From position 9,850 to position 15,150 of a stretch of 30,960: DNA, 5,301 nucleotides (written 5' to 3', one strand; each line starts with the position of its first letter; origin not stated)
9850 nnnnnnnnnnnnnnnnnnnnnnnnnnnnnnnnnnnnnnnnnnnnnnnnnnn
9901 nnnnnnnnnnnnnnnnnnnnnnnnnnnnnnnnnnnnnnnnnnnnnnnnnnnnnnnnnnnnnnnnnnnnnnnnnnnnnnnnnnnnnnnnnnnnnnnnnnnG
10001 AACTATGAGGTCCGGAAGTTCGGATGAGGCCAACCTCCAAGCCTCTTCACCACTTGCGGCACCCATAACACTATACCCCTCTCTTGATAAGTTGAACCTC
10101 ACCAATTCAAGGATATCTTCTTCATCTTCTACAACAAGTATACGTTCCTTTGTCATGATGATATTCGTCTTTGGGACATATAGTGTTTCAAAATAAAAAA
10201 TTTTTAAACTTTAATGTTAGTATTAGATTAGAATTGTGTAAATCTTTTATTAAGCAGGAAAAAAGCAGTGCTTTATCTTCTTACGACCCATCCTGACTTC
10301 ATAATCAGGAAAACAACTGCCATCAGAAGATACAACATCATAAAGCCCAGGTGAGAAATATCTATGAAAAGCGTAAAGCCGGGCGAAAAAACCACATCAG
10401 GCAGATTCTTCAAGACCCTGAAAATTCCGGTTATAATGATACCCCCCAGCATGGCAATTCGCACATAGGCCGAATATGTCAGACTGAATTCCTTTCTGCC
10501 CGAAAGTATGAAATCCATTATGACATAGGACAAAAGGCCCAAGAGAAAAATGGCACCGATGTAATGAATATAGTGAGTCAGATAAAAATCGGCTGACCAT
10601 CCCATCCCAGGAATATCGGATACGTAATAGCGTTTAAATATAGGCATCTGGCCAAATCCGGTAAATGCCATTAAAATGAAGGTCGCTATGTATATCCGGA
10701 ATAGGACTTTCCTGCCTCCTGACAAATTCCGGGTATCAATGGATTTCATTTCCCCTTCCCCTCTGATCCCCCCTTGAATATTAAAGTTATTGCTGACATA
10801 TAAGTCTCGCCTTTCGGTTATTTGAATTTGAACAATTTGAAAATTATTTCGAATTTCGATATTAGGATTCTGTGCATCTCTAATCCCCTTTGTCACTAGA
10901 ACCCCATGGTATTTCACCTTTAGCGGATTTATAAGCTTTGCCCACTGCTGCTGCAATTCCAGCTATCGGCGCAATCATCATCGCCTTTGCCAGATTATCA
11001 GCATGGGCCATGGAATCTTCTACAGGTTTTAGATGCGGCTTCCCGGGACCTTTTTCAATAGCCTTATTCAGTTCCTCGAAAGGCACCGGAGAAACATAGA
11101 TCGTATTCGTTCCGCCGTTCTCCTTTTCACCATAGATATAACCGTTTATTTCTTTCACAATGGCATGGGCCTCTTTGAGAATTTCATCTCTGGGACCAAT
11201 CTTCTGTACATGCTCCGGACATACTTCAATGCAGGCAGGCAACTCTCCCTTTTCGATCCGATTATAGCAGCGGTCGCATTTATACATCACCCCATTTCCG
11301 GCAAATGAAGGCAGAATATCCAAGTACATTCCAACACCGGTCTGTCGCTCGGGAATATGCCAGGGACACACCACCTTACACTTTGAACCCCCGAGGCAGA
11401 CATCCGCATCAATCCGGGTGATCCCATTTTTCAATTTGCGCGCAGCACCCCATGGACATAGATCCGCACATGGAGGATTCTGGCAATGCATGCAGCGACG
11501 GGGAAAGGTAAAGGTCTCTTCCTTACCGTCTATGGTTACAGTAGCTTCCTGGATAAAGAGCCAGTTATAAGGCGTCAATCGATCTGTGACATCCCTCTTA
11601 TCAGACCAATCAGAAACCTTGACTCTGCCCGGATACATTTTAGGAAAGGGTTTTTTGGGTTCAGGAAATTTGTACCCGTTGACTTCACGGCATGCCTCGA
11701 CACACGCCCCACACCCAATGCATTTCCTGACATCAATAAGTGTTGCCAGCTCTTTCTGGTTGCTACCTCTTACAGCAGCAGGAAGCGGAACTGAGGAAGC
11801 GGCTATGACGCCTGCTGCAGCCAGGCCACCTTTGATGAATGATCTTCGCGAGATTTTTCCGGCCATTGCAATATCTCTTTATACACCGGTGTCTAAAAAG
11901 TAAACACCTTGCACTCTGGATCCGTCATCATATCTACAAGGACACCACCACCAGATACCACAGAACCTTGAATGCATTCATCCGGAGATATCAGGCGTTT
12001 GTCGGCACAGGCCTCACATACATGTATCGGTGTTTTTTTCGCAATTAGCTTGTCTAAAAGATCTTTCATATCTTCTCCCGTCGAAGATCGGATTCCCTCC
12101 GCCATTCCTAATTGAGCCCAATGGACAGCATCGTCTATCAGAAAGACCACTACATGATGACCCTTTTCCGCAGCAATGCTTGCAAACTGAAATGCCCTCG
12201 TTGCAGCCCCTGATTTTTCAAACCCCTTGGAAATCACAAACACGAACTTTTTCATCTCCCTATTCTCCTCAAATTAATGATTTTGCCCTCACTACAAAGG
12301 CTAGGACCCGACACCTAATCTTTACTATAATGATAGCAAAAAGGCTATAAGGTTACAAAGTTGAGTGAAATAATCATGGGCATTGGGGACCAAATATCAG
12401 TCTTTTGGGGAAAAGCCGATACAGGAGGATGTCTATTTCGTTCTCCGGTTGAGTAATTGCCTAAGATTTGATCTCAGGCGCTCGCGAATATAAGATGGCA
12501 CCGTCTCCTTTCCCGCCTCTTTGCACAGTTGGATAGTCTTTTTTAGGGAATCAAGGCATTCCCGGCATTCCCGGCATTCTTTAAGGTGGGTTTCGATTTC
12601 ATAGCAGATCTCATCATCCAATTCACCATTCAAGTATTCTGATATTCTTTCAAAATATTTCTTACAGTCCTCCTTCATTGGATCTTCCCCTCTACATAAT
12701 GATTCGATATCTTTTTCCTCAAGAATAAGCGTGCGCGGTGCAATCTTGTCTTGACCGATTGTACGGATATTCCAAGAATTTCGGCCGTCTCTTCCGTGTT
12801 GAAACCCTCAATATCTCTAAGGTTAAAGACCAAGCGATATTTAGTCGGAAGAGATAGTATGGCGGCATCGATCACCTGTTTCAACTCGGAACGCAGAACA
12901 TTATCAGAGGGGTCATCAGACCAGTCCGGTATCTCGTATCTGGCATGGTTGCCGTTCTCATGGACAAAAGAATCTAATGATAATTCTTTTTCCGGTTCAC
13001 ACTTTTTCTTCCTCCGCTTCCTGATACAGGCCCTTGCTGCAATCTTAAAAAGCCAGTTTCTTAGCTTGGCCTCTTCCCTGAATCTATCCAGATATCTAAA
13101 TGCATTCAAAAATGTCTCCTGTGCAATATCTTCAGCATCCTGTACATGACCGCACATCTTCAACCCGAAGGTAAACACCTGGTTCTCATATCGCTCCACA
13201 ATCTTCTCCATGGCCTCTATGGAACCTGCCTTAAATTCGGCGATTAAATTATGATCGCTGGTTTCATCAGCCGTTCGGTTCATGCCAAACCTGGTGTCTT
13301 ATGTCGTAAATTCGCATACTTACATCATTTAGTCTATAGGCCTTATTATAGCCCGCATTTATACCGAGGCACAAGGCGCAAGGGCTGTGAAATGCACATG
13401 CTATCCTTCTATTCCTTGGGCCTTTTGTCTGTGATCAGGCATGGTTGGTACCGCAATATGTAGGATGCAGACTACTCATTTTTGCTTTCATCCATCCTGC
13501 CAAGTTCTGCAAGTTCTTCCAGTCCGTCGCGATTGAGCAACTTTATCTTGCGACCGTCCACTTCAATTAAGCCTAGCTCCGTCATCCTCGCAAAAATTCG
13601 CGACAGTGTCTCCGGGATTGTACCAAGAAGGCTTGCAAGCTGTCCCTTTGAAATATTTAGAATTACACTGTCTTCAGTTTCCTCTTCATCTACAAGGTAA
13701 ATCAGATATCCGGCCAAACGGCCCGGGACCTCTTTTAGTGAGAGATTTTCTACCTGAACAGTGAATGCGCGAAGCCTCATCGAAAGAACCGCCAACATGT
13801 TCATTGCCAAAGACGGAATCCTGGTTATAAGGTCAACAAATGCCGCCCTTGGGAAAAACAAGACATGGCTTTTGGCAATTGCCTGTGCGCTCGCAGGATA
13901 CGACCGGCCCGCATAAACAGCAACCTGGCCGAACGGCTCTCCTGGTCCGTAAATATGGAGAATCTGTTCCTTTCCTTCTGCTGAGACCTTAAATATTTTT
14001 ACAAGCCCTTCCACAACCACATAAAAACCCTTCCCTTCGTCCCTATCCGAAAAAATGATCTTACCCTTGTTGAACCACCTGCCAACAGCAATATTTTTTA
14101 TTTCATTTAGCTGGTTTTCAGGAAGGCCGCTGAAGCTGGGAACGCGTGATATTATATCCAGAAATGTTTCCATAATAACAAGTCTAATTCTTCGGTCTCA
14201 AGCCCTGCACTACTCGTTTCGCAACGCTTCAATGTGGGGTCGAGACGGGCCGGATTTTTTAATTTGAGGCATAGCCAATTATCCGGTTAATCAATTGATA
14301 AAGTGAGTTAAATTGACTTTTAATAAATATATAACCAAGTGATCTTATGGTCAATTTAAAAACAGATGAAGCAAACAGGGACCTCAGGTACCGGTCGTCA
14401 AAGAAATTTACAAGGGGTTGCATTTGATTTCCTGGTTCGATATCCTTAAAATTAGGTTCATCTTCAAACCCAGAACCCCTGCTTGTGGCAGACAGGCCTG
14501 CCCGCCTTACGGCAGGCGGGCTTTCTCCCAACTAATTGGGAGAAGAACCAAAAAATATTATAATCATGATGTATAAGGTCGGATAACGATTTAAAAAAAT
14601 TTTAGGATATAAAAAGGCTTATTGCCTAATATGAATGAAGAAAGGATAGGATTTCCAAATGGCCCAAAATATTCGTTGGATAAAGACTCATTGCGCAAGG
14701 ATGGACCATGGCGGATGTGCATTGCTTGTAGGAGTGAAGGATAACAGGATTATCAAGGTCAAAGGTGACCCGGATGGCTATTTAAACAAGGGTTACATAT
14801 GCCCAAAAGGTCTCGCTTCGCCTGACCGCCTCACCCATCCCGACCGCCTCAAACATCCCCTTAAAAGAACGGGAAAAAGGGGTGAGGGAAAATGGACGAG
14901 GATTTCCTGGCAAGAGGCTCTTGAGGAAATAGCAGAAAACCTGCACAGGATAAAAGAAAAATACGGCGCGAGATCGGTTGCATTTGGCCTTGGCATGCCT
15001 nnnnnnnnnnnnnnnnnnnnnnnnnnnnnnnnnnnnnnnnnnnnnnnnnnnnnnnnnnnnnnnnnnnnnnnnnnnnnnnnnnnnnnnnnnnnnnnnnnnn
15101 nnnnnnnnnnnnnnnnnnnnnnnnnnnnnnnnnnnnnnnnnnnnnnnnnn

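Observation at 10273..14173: Self-contained redox/sulfur module: Crp/Fnr, ECF sigma, Cys-rich anti-sigma, DsrE, Tat-FeS, cytochrome b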

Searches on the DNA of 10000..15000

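Call 69: search_rna_families(source=window, start=10000, end=15000, threshold=evalue, max_evalue=1)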
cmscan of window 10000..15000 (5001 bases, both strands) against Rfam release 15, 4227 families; matches with E-value up to 1: 0.
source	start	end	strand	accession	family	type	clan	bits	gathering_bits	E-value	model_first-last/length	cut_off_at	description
